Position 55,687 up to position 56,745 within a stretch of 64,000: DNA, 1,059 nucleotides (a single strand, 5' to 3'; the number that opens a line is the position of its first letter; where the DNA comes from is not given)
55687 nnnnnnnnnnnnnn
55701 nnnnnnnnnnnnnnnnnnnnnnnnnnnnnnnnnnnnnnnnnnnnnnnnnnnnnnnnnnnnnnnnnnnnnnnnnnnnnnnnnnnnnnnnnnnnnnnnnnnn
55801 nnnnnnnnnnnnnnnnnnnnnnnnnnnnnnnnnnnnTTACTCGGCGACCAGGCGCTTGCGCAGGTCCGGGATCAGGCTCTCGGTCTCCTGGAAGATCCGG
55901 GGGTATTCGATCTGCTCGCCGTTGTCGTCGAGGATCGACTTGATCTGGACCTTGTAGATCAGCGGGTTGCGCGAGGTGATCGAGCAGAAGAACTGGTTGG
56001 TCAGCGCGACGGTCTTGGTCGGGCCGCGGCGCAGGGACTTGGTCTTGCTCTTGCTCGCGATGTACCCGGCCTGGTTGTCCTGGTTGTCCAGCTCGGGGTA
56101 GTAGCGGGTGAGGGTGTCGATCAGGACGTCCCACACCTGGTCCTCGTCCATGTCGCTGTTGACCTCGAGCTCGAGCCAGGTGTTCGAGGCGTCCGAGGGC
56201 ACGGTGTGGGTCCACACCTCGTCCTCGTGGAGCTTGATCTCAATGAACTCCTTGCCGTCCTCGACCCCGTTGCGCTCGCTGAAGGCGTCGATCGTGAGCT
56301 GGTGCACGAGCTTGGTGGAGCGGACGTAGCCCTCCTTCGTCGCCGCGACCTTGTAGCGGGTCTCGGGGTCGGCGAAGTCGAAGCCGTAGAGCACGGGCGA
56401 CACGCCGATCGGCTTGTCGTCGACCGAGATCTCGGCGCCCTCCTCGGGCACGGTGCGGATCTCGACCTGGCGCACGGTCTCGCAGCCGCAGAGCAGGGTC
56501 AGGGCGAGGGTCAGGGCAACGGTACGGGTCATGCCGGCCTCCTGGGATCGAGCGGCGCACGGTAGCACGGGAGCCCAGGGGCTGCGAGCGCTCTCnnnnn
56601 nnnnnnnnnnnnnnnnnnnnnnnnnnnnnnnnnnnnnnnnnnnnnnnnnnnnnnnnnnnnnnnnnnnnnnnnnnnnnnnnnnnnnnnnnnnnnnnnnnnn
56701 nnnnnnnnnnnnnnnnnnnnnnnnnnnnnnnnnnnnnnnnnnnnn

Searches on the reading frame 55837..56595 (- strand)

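Call 23: search_protein_families(library=pfam, proteins=[window:55837-56595:-], max_evalue=0.01)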
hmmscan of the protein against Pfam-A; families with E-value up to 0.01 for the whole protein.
window:55837-56595:- (252 aa): 1 family
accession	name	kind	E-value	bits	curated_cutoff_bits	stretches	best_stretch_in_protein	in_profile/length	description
PF08308.17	PEGA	-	0.0072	16.7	20.8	0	44-95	4-51/71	PEGA domain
